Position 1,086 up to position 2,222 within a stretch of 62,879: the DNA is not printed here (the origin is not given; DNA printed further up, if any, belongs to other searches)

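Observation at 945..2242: Cassette 1: a GC-rich secreted coiled-coil protein behind a 255-nt leader, followed by two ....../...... palindromes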

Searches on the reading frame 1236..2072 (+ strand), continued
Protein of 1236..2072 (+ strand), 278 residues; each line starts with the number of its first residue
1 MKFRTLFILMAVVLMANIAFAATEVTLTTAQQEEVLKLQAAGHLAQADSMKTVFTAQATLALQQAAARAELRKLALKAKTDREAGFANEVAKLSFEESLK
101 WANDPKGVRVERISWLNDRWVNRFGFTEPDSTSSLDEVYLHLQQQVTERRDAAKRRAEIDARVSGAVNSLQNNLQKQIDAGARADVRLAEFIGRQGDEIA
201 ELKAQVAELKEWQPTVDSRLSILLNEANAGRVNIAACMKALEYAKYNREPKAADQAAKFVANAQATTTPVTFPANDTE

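Call 74: fold_search(model_id=the predicted structure, library=pdb)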
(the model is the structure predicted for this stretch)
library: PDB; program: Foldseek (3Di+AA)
matches with E <= 10: 9; with E <= 0.001: 0
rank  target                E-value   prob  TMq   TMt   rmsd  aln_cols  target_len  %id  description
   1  3oja_A                3.2e+00  0.18  0.26  0.16  18.3       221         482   16  Crystal structure of LRIM1/APL1C complex (released 2010-09-22)
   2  5wd8_A                5.1e+00  0.08  0.12  0.31  13.3        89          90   11  Crystal structure of Legionella pneumophila effector lpg2328 (released 2017-11-29)
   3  4v8g_AT               6.0e+00  0.07  0.14  0.30   9.8        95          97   13  Crystal structure of RMF bound to the 70S ribosome. (released 2014-07-09)
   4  1nwm                  6.8e+00  0.10  0.17  0.39  11.6       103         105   14  GAT domain of human GGA1 (released 2003-03-25)
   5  8qfv                  6.8e+00  0.08  0.24  0.30  34.0       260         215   18  305A Vipp1 helical tubes in the presence of EPL (released 2024-09-11)
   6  1xkt_A                8.5e+00  0.06  0.11  0.12  10.9        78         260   15  Human fatty acid synthase: Structure and substrate selectivity of the thioesterase domain (released 2004-10-26)
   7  1e7l_A                9.0e+00  0.04  0.11  0.18  12.8       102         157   11  Endonuclease VII (EndoVII) N62D mutant from phage T4 (released 2001-05-04)
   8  7blo_A                9.0e+00  0.04  0.12  0.10  22.1       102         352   14  VPS26 dimer region of metazoan membrane-assembled retromer:SNX3 complex modelled with human proteins (released 2021-03-03)
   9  8gyn                  9.0e+00  0.03  0.12  0.19  22.3       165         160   10  zebrafish TIPE1 strucutre in complex with PE (released 2023-04-19)

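Call 84: search_protein_families(library=phrogs, proteins=[window:1236-2072:+], max_evalue=0.01)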
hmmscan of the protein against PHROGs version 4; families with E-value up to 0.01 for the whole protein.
window:1236-2072:+ (278 aa): 0 families

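Call 85: search_protein_families(library=pfam, proteins=[P0007, P0010, P0012, P0011, P0009, P0014], max_evalue=0.01)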
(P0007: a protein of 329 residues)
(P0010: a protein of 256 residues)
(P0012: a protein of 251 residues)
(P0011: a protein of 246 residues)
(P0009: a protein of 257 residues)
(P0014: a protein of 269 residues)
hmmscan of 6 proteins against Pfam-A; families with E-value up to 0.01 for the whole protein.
P0007 (329 aa): 0 families

P0010 (256 aa): 0 families

P0012 (251 aa): 0 families

P0011 (246 aa): 0 families

P0009 (257 aa): 0 families

P0014 (269 aa): 1 family
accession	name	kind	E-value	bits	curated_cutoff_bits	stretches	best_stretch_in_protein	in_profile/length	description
PF19220.6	Rod_CreS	-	0.0082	15.7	100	1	148-221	7-80/359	Crescentin, rod domain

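Call 97: find_encoding_contigs(protein=P0009, flank=4000, max_places=1)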
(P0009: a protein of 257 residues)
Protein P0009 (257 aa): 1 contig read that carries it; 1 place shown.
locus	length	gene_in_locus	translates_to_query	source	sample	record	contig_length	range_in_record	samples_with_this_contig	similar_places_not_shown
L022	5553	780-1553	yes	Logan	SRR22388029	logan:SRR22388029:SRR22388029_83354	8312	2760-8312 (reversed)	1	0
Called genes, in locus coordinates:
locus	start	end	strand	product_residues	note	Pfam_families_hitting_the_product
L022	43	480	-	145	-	PF04892:VanZ-LLP1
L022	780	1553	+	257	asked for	-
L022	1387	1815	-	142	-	-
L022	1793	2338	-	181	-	-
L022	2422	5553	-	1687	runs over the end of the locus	-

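Call 98: find_encoding_contigs(protein=P0013, flank=4000, max_places=1)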
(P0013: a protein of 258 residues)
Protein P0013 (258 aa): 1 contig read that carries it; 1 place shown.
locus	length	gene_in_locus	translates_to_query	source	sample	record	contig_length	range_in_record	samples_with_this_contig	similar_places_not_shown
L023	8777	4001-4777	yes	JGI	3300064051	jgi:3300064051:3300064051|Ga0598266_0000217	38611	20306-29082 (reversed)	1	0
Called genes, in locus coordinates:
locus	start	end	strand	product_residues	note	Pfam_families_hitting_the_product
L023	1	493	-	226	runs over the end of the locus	PF02463:SMC_N (faint), PF00005:ABC_tran, PF13304:AAA_21 (faint)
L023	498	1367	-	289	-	-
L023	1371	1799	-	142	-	PF04977:DivIC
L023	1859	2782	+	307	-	PF01544:CorA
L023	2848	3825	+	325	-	PF01207:Dus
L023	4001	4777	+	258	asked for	-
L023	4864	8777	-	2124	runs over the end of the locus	-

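Call 99: find_encoding_contigs(protein=P0014, flank=4000, max_places=1)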
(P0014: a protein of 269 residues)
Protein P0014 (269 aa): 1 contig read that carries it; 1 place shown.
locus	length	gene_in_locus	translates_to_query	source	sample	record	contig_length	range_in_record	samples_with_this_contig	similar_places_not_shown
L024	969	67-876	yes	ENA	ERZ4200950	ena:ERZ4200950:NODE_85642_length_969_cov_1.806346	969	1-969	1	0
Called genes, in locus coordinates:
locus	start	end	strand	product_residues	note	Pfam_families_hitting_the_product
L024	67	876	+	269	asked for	-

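Call 100: find_encoding_contigs(protein=P0020, flank=4000, max_places=1)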
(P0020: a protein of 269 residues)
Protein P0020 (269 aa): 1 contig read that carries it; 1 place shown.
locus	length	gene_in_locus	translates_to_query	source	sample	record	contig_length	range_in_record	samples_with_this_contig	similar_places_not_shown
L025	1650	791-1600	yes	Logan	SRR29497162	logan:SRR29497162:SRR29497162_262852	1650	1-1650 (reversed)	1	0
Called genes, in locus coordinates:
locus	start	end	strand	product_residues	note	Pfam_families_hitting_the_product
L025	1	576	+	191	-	?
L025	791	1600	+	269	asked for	-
